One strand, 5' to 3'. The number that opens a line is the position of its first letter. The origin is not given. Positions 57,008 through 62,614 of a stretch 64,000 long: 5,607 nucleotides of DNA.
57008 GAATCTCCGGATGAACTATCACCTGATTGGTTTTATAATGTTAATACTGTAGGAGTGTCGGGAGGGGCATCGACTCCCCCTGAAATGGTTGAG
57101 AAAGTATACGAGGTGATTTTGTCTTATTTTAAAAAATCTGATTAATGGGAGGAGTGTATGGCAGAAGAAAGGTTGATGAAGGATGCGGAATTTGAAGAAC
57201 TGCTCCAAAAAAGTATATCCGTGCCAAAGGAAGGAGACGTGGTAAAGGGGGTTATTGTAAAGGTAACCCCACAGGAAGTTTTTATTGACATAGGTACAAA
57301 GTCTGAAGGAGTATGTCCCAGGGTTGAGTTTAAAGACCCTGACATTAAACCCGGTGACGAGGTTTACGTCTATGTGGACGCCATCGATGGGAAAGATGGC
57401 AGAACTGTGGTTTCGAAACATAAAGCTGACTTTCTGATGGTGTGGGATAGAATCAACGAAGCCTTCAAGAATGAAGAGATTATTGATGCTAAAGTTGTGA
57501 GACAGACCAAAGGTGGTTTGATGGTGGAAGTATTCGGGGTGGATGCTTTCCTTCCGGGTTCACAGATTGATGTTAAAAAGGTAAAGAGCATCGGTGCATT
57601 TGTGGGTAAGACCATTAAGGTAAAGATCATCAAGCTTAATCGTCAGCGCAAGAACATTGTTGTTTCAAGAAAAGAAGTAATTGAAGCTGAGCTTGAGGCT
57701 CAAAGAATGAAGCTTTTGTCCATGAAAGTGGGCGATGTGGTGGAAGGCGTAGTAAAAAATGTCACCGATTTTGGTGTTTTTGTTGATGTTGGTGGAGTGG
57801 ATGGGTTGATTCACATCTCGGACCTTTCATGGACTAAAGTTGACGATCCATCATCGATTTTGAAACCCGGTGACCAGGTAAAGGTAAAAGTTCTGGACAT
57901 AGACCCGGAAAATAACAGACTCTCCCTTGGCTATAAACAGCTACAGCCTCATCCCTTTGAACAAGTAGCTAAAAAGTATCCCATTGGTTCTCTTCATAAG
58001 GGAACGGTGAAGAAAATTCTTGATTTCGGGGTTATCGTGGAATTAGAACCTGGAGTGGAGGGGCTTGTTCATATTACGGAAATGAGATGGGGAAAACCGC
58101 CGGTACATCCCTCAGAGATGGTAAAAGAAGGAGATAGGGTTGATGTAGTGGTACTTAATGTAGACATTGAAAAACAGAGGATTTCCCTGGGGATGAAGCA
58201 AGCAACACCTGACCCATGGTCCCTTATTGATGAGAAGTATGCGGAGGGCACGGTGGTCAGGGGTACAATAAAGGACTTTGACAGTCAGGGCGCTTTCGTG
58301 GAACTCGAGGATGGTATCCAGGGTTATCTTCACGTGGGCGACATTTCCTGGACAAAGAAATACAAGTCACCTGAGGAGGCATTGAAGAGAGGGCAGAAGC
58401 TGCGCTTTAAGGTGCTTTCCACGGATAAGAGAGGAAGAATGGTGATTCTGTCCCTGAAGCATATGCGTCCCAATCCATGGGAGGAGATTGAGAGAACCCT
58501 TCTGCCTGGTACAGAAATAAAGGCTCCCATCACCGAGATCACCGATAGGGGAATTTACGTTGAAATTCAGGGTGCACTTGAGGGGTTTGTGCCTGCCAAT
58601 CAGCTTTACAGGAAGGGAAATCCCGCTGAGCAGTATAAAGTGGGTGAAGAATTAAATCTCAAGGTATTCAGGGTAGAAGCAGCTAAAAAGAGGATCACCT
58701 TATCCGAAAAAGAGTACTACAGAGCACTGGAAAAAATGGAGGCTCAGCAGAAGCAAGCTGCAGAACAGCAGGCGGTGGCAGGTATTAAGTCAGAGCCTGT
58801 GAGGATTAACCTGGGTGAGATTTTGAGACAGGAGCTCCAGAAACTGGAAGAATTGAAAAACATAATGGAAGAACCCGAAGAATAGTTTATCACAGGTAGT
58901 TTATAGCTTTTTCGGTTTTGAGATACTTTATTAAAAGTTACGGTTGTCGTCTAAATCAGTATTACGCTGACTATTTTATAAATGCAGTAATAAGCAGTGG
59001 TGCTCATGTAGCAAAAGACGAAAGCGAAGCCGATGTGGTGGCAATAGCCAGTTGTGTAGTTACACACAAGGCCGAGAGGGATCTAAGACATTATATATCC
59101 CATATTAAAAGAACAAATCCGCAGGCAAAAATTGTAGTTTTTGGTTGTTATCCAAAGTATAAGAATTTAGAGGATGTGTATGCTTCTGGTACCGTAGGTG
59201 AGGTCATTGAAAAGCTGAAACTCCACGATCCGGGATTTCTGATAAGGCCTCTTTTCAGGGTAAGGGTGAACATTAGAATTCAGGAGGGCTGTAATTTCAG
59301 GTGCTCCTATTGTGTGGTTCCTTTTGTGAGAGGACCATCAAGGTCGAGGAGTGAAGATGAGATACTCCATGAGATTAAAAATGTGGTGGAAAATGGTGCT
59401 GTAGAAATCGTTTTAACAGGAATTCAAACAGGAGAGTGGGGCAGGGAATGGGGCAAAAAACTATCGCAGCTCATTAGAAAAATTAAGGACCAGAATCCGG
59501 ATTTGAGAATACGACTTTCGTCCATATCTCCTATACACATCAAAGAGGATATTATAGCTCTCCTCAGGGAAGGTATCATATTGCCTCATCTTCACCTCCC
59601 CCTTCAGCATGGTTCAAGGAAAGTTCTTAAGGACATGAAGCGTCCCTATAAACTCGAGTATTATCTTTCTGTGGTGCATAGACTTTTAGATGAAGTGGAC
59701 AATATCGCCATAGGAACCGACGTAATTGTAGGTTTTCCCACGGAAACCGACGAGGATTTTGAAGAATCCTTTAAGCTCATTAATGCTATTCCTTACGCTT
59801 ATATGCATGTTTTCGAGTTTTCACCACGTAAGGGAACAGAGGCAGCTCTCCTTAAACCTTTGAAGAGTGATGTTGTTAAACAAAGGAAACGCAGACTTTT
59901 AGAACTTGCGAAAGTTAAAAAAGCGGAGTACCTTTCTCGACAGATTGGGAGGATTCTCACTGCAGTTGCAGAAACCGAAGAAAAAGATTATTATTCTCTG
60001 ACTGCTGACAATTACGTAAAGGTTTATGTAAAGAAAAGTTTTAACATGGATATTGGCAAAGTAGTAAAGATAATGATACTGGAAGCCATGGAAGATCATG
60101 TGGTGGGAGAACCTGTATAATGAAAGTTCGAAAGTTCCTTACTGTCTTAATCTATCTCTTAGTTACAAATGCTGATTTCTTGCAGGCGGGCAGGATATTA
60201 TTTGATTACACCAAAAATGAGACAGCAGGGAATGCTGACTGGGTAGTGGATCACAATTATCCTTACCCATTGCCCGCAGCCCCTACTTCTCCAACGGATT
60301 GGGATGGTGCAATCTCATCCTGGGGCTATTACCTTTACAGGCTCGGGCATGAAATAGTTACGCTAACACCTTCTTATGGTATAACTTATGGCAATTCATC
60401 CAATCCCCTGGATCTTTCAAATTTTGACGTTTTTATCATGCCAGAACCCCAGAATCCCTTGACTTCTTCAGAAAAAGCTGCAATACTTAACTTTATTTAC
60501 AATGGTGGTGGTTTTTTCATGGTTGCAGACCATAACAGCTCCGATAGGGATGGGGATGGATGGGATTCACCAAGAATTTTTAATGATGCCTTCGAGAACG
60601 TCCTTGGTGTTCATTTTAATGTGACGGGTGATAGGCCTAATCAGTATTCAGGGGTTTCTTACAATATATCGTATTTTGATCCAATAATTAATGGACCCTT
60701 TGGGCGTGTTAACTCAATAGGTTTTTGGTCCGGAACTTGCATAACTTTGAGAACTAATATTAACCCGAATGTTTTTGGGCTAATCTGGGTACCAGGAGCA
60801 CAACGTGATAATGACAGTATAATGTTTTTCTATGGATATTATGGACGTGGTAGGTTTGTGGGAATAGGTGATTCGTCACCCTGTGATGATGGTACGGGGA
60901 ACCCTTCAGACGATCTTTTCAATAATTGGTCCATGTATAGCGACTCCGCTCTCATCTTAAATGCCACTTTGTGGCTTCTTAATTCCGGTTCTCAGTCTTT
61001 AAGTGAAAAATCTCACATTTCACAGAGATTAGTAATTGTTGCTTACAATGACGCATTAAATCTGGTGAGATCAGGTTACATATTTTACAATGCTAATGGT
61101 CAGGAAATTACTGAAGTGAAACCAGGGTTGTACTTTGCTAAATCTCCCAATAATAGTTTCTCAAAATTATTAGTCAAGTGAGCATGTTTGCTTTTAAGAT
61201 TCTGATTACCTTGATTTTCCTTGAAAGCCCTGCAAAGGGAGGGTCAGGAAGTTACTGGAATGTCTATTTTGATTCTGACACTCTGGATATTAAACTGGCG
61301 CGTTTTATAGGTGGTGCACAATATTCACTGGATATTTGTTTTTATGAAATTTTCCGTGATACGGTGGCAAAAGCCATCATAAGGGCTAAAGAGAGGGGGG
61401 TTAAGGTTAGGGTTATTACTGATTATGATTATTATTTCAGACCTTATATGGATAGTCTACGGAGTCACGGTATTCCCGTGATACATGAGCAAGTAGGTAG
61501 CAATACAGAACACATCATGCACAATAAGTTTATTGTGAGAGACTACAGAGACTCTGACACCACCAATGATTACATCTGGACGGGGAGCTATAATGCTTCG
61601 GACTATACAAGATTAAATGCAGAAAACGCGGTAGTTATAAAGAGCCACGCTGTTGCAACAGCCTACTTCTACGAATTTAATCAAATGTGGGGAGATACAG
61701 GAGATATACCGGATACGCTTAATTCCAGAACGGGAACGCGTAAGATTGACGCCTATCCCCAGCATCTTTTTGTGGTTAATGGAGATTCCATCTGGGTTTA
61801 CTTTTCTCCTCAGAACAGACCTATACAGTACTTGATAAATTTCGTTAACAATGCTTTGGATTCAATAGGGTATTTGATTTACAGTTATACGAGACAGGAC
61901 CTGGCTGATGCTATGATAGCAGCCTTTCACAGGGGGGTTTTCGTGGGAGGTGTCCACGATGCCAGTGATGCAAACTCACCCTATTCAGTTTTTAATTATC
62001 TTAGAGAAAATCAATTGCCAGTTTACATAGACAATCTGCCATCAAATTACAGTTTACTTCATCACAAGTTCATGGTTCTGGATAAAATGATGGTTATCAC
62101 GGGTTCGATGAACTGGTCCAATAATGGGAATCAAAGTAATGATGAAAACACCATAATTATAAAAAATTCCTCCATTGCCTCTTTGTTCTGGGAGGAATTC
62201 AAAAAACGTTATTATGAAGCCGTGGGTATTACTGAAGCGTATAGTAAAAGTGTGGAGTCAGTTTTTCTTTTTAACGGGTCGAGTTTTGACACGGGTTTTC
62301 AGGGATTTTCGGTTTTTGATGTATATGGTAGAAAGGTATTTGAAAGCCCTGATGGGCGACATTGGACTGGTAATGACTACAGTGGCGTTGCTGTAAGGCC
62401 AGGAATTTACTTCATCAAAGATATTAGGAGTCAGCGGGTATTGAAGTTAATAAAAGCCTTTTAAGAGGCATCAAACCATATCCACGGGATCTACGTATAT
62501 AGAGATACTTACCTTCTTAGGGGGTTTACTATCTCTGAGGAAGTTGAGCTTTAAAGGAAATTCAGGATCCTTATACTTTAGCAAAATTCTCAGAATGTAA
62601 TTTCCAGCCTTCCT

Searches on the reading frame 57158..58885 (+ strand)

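Call 43: search_protein_families(library=pfam, proteins=[window:57158-58885:+], max_evalue=0.00001)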
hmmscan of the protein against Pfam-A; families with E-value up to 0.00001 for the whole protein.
window:57158-58885:+ (575 aa): 5 families
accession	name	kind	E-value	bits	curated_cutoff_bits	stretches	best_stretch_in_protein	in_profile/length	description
PF00575.29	S1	-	5.7e-93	305.8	22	6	190-260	3-74/74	S1 RNA binding domain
PF23459.1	S1_RRP5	-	4.8e-37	126.8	27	2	362-433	2-72/72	RRP5 S1 domain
PF21710.3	Spt6_S1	-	3.8e-13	50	27.5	0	284-345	24-85/91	Spt6, S1/OB domain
PF17092.11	PCB_OB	-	1.1e-11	45.9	27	0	188-247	29-99/111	Penicillin-binding protein OB-like domain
PF13509.12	S1_2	-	9.2e-11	42.1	21.8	0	451-486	2-37/61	S1 domain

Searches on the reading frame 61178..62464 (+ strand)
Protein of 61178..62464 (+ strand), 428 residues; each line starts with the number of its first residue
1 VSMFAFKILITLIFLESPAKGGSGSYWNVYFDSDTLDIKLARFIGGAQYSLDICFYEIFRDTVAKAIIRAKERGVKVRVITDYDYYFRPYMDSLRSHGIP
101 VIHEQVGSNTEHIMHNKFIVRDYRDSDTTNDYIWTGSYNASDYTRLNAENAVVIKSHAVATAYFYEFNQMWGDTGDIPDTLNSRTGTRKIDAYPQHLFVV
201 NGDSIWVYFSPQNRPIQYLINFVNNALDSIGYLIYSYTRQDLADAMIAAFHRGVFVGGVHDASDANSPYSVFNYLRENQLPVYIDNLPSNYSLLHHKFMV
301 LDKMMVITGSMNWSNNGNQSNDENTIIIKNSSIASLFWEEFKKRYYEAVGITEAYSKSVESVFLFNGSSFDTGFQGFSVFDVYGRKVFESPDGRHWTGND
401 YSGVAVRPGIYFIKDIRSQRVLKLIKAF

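Call 43: search_protein_families(library=pfam, proteins=[window:61178-62464:+], max_evalue=0.00001)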
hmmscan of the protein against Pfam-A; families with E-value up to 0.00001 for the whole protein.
window:61178-62464:+ (428 aa): 1 family
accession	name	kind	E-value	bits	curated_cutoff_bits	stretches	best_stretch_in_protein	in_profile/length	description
PF13091.12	PLDc_2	-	9.2e-45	152.2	27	2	219-343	1-130/132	PLD-like domain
